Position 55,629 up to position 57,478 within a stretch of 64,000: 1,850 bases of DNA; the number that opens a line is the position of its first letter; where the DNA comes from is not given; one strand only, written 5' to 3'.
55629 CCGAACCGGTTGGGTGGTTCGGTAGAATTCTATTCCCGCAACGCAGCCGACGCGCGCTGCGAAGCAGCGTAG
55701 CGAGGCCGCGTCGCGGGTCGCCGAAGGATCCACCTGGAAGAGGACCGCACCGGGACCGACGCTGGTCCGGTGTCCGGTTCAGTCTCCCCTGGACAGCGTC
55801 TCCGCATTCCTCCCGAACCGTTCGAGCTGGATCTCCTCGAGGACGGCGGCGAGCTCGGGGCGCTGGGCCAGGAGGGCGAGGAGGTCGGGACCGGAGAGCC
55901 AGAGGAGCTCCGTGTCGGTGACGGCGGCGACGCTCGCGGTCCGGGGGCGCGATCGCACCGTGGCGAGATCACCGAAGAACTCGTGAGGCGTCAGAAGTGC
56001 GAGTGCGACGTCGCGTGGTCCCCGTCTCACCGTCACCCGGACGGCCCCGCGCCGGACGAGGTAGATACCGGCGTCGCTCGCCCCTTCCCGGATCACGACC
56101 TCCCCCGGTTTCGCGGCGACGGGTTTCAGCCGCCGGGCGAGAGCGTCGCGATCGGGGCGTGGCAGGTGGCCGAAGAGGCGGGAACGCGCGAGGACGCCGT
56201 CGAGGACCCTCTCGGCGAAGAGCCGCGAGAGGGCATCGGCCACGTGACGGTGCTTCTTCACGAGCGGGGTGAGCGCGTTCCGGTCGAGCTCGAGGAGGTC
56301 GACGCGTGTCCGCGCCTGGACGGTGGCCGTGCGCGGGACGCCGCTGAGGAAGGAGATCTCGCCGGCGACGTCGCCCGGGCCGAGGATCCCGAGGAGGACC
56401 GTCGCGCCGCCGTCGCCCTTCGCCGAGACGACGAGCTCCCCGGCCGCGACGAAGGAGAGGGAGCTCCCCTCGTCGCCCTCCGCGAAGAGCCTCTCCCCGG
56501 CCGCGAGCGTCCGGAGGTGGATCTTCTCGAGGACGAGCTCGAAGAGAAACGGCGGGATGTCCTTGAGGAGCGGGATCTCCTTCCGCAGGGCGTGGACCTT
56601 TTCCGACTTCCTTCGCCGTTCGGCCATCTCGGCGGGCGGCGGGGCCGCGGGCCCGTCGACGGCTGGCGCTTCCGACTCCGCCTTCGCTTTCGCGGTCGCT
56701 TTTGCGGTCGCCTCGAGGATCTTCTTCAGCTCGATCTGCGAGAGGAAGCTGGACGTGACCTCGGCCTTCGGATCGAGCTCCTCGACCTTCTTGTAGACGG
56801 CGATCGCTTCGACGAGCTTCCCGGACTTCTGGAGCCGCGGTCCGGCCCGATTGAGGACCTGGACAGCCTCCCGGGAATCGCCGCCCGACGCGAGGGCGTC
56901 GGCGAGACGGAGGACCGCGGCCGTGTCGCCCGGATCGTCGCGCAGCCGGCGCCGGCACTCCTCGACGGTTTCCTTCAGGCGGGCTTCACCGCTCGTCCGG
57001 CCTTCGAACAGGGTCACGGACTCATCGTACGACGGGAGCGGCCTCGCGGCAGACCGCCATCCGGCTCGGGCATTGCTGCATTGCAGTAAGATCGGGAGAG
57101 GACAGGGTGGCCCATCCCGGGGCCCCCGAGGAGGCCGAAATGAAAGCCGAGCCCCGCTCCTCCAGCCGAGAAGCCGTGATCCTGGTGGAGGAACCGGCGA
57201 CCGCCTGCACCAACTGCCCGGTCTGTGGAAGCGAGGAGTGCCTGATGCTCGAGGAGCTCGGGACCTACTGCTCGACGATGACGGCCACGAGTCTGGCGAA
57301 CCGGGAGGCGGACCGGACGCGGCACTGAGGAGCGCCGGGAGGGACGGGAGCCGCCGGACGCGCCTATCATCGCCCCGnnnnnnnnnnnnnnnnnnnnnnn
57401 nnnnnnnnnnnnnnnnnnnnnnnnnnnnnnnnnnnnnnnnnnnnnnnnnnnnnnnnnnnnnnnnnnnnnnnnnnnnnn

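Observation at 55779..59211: Compact second-messenger neighbourhood: TPR plus 2x cNMP-binding protein, tiny Cys4 ORF, membrane GGDEF cyclase and degenerate-GGDEF effector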

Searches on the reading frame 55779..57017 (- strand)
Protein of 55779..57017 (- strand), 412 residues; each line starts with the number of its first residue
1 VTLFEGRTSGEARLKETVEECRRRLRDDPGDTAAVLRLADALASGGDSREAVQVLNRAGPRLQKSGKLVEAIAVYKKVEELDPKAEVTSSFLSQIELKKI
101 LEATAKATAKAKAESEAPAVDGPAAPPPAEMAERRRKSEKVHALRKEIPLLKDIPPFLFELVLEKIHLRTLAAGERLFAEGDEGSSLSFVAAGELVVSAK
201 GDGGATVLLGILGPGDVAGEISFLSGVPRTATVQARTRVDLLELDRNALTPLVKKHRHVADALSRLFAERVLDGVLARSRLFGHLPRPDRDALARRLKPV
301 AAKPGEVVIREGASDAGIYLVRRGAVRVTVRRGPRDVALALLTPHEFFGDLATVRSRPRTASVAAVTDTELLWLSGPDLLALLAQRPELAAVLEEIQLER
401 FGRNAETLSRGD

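Call 3: search_protein_families(library=pfam, proteins=[window:55779-57017:-], max_evalue=0.01)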
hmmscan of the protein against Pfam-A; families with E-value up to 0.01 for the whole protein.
window:55779-57017:- (412 aa): 7 families
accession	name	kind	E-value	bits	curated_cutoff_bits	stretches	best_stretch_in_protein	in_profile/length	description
PF00027.35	cNMP_binding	-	4.8e-39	132.7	27.5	2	169-256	2-89/89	Cyclic nucleotide-binding domain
PF14559.12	TPR_19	-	1.2e-07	32.4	25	1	16-64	9-57/68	Tetratricopeptide repeat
PF14561.12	TPR_20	-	0.00038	21.2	25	1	15-55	5-45/90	Tetratricopeptide repeat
PF13414.12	TPR_11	-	0.00098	19.2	26.8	0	64-84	6-26/42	TPR repeat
PF13428.12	TPR_14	-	0.0024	18.8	23.5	0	33-58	2-27/44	Tetratricopeptide repeat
PF13432.12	TPR_16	-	0.0026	18.6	32.7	0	25-58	24-57/65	Tetratricopeptide repeat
PF07719.23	TPR_2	-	0.0065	17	27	0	62-84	11-33/34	Tetratricopeptide repeat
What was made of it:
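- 55779..57017 (-): Gene A: a 412-aa soluble protein with N-terminal TPR, a low-complexity linker, and two cyclic-nucleotide-binding (CNB) domains. It has no HTH or enzymatic output domain. Pfam cNMP_binding E=4.8e-39 in 2 stretches, and TPR_19 E=1.2e-7 (call 3).
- Checked: A, 55779-57017(-): Pfam gives cNMP_binding at 132.7 bits in 2 stretches, plus TPR_19 (call 3).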

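Call 37: search_protein_families(library=ncbifam, proteins=[window:55779-57017:-], max_evalue=0.01)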
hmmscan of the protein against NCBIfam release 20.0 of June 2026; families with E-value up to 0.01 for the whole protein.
window:55779-57017:- (412 aa): 10 families
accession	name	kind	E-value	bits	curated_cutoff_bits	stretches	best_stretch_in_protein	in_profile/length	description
NF058543.1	ActPatMycb56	equivalog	9.4e-22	77.3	460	2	282-393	4-114/317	acetyltransferase Pat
NF008732.0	PRK11753.1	equivalog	5.9e-19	68.4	266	2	160-273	17-131/214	cAMP-activated global transcriptional regulator CRP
NF041163.2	encap_f2b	equivalog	1e-17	64.4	400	2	146-266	74-196/450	family 2B encapsulin nanocompartment shell protein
TIGR03896.1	cyc_nuc_ocin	subfamily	8.3e-16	58.2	161.05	2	167-279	9-125/317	bacteriocin-type transport-associated protein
NF006901.0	PRK09392.1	equivalog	1.4e-07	31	211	1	306-395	39-129/236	transcriptional activator FtrB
NF010499.0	PRK13918.1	equivalog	5.6e-07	29.3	274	1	299-374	14-88/205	CRP/FNR family transcriptional regulator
NF050815.1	TransActFtrBCaul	equivalog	0.00066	19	300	0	302-379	37-114/251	transcriptional activator FtrB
TIGR03697.1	NtcA_cyano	equivalog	0.0025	17.6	244.95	0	312-389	8-88/193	global nitrogen regulator NtcA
NF040959.1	MamA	equivalog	0.0038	16.7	200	0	18-58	57-97/204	magnetosome protein MamA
NF045989.1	TransRegFnrLRhodb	equivalog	0.0047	16.2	300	0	164-264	33-131/245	transcriptional regulator FnrL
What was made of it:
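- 55779..57017 (-): NCBIfam hits cover only the CNB parts of CRP, Pat and similar proteins, all far below their cut-offs (call 37).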

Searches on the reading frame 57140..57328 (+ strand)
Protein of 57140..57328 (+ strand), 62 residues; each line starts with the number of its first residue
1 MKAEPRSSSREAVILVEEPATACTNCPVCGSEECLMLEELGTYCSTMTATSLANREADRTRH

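Call 3: search_protein_families(library=pfam, proteins=[window:57140-57328:+], max_evalue=0.01)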
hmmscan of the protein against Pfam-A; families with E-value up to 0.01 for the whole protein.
window:57140-57328:+ (62 aa): 1 family
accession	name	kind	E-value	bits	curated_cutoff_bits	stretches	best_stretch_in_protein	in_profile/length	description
PF24451.1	DUF7567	-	0.0065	16.8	27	1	23-59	16-51/131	Family of unknown function (DUF7567)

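Call 20: find_homologous_proteins(query=window:57140-57328:+, max_evalue=0.01)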
Query window:57140-57328:+ (62 aa): 50 proteins with E <= 0.01 among 50 candidates.
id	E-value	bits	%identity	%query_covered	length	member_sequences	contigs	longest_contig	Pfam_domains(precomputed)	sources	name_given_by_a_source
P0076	6.5e-33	128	100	100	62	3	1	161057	-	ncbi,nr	ncbi:MAG: hypothetical protein IPL90_10475 [Holophagales bacterium]|nr:hypothetical protein [Holopha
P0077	2.0e-31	123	97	100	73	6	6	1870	-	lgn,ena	-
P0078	1.6e-28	114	89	100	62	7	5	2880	-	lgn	-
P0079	7.6e-25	103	81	100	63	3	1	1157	-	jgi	-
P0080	9.4e-25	102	84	100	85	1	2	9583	-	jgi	jgi:hypothetical protein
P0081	1.6e-24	102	81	94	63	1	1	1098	-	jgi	jgi:hypothetical protein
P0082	2.5e-24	101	76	100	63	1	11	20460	-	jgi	jgi:hypothetical protein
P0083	3.6e-24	101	79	100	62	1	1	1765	-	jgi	-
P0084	1.6e-23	99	79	100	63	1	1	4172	-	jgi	jgi:hypothetical protein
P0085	1.7e-23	98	82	90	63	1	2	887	-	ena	-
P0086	2.1e-23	98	78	100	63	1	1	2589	-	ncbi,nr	ncbi:MAG TPA: hypothetical protein VE129_12775 [Thermoanaerobaculia bacterium]|nr:hypothetical prote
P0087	2.1e-23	98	82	90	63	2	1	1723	-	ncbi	-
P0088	3.3e-23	98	76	100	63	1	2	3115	-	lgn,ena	-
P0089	4.0e-23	97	79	94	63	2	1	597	-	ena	-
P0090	4.0e-23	97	77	100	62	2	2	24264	-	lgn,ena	-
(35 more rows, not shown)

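Call 22: find_encoding_contigs(protein=P0076, flank=3000, max_places=2)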
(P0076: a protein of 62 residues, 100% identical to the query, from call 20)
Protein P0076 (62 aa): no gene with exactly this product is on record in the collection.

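Call 37: search_protein_families(library=ncbifam, proteins=[window:57140-57328:+], max_evalue=0.01)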
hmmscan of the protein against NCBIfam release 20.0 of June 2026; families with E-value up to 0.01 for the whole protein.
window:57140-57328:+ (62 aa): 0 families

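Call 42: predict_structure(alignment_id=A2)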
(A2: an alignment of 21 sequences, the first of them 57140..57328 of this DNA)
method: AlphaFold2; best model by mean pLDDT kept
length: 62 residues; sequences in the alignment: 21
mean_pLDDT: 51.8   pTM: 0.20
mean pLDDT of the five models: 51.8, 50.3, 50.1, 49.5, 48.9
residues with pLDDT >= 90: 0; 70-90: 0; 50-70: 43; < 50: 19
segments of 3 or more residues with pLDDT < 50: 11-22
pLDDT, mean of each block of 10 residues (from residue 1): 52 46 52 53 55 53 48
secondary structure, 60 per line:
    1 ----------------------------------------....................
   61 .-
elements in order: H41-61
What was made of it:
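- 57140..57328 (+): Gene B: a 62-aa Cys-rich microprotein (C23-x2-C26-P-x-C29-GSEE-C34-x9-C44), an orphan family with a probable metal site. AF2 could not fold it (pLDDT 52; call 42).
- Tried and rejected: AF2 on B: the prediction failed with pLDDT 52 (call 42), so no fold search was attempted.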

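Call 44: search_protein_representatives(alignment_id=A2)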
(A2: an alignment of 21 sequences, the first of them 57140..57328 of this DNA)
Query: 21 sequences, 63 profile positions. Proteins with E-value up to 0.001 (for the whole library): 22; up to 1e-10: 5; up to 1e-30: 0. The best 22 are listed.
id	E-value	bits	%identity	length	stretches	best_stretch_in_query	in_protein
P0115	1.0e-23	99.2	-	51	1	14-62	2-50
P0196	3.2e-19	84.8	-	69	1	1-59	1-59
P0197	1.3e-17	79.7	-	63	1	1-51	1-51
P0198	2.8e-14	69.0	-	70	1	7-57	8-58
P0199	1.6e-11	60.2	-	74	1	14-61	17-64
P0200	4.5e-10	55.5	-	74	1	3-59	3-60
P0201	1.5e-09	53.8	-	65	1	8-59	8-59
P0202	2.9e-09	52.9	-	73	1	21-56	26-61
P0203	4.1e-09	52.5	-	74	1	1-55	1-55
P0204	5.7e-09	52.0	-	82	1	19-58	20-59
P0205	5.5e-08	48.8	-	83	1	12-61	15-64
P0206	1.1e-07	47.8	-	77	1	4-57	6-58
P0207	1.2e-07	47.7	-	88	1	7-57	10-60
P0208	5.2e-07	45.7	-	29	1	36-62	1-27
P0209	7.2e-07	45.3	-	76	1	1-54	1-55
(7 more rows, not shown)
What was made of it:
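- On Known zinc-ribbon or Cys-rich families (e.g. DUF7567), protein B: B is an orphan family of 22 clusters at 50% identity (call 44).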

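Call 46: find_encoding_contigs(protein=P0205, flank=4000, max_places=3)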
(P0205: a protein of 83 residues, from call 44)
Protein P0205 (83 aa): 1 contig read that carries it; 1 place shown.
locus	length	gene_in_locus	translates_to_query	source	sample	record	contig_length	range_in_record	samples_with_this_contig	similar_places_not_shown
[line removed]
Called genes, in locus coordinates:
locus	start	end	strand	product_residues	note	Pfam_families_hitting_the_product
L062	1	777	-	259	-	?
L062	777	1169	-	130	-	PF03965:Penicillinase_R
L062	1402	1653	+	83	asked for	-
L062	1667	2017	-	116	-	?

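Call 47: find_encoding_contigs(protein=P0199, flank=4000, max_places=3)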
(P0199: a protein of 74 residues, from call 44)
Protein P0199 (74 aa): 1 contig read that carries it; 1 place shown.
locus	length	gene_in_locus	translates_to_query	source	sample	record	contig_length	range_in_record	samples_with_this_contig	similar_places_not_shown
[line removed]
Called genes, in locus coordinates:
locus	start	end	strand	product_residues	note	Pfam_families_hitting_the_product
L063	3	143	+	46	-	?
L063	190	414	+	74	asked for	-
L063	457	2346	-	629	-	PF01926:MMR_HSR1, PF02421:FeoB_N, PF07670:Gate, PF07664:FeoB_C, PF07670:Gate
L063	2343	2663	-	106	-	PF04023:FeoA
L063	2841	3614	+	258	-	?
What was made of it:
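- Tried and rejected: One lies beside a BlaI-type gene and one beside feoAB (calls 46, 47).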

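Call 62: find_encoding_contigs(protein=P0198, flank=5000, max_places=3)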
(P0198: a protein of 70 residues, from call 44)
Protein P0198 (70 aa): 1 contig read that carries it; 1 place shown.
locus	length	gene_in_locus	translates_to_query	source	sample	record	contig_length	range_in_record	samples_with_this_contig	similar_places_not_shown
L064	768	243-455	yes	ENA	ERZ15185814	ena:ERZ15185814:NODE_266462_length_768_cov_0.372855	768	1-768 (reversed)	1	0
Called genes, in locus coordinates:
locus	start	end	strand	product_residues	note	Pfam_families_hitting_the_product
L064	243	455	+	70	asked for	-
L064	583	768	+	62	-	?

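Call 63: find_encoding_contigs(protein=P0207, flank=5000, max_places=3)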
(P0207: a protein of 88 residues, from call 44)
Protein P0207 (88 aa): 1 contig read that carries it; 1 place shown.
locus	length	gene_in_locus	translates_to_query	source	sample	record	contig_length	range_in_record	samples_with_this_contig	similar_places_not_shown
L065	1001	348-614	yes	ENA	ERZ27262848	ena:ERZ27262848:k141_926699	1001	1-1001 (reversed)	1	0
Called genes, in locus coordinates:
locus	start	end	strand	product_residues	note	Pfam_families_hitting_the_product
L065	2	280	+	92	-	?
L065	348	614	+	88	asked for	-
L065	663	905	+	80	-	-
